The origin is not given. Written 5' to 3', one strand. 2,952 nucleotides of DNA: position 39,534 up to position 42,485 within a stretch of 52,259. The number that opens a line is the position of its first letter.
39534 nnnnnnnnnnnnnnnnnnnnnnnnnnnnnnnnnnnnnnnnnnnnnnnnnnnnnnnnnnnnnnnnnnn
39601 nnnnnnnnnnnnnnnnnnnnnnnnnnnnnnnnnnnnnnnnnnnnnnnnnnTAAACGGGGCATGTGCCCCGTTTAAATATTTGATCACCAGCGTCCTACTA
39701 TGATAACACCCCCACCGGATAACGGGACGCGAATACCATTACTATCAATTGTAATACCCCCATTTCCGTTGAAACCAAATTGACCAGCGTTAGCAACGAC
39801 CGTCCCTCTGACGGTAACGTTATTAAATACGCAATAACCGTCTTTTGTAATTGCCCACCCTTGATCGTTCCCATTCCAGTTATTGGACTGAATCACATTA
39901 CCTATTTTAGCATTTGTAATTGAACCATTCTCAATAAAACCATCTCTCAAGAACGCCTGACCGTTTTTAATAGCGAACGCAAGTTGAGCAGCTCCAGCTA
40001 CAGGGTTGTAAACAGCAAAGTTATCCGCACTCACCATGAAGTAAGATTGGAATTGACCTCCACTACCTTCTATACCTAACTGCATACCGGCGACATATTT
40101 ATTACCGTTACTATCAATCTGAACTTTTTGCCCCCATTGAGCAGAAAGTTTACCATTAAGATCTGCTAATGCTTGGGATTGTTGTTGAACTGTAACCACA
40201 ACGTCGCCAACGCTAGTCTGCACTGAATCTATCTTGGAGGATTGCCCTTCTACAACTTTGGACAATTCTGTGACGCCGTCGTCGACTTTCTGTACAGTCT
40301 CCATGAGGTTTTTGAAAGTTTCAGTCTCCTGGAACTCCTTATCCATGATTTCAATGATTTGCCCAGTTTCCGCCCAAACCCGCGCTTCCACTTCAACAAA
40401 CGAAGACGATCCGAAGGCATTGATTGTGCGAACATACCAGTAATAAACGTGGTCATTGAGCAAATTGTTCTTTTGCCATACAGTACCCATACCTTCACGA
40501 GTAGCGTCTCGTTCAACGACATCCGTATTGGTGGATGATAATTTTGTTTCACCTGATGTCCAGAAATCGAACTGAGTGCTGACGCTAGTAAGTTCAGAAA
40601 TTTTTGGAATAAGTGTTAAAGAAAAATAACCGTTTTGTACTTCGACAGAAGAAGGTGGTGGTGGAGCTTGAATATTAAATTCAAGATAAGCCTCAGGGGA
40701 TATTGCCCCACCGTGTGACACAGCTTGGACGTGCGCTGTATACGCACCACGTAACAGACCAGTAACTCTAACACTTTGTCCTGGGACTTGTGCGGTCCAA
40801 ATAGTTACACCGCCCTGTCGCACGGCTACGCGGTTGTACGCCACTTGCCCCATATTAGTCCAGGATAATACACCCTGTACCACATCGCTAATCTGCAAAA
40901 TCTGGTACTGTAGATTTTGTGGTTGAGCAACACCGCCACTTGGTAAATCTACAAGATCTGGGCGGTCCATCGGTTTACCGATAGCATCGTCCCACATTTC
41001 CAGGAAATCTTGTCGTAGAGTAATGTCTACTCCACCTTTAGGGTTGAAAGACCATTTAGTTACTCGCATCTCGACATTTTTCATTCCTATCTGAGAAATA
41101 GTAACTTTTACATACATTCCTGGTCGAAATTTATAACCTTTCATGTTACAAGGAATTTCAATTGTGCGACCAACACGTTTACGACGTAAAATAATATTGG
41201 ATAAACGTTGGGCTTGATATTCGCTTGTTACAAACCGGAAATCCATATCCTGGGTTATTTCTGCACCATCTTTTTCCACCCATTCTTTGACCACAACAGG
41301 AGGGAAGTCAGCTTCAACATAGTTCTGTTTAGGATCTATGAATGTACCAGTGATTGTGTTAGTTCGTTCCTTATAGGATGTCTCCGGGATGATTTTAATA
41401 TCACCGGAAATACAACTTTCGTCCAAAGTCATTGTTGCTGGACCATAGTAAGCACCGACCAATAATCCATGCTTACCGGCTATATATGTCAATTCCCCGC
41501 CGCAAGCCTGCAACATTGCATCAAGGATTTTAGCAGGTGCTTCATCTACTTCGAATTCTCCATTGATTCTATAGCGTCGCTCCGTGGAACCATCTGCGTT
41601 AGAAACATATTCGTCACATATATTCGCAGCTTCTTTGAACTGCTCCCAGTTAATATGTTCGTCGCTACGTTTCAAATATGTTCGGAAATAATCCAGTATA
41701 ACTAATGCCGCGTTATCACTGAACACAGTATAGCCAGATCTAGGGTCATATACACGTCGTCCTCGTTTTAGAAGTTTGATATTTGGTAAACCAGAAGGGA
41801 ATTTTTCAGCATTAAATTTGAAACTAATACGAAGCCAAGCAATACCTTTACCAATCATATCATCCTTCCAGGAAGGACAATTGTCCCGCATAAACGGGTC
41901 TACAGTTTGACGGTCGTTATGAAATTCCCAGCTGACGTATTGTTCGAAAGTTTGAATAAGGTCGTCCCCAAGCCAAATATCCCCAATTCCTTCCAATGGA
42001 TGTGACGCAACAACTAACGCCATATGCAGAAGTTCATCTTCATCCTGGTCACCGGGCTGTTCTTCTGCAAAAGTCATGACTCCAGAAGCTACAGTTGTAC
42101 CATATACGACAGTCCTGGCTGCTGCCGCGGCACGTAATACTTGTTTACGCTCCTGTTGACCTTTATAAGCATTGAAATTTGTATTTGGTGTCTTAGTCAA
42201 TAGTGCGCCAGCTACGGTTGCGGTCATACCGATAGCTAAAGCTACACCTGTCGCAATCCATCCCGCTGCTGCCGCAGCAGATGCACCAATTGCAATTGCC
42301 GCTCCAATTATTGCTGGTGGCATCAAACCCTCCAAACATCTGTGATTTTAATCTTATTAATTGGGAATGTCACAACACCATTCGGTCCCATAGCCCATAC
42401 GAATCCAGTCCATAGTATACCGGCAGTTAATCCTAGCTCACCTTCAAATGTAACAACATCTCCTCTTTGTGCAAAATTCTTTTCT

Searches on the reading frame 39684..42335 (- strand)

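Call 3: search_protein_families(library=pfam, proteins=[window:39684-42335:-], max_evalue=0.01)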
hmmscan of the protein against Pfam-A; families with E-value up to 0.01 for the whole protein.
window:39684-42335:- (883 aa): 4 families
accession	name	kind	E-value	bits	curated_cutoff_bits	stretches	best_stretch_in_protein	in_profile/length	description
PF09327.17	Phage_Tail_Tip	-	3.5e-43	147.1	22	1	715-852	1-138/139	Bacteriophage tail tip fiber protein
PF24489.1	Ig_J_second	-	4.6e-34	117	27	1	560-665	2-105/105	Tip attachment protein J second Ig-like domain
PF13550.12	Phage-tail_3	-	0.00038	20.8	23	1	322-427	63-161/164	Putative phage tail protein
PF24421.1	Ig_J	-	0.0041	17.6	29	1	473-558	13-104/104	Tip attachment protein J, Ig-like domain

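Call 4: search_protein_families(library=phrogs, proteins=[window:39684-42335:-], max_evalue=0.001)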
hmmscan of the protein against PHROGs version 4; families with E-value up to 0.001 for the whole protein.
window:39684-42335:- (883 aa): 11 families
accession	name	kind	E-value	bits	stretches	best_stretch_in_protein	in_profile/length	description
phrog_31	-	tail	3.3e-180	602.8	2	156-864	466-1296/1565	central tail fiber J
phrog_5616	-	tail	5.8e-78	264.1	1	9-816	13-849/873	tail fiber protein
phrog_10903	-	unknown function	2.9e-64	218.9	2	313-682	126-522/954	-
phrog_2148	-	tail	4.4e-55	188.4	2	509-852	407-742/901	tail fiber protein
phrog_2589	-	tail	7.3e-49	166.3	2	663-858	3427-3600/3686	tail protein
phrog_5269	-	unknown function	1.2e-45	157.4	1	673-853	182-369/564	-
phrog_37728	-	unknown function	1.1e-42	146.4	1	65-721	35-711/1894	-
phrog_496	-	tail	3.5e-30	106.3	1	615-852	308-604/769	tail fiber protein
phrog_13555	-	unknown function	3.4e-07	31.2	1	649-777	93-193/232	-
phrog_26429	-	unknown function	6.8e-07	30.5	1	635-756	1-125/131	-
phrog_12398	-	unknown function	3.4e-06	27.8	1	475-584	76-186/218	-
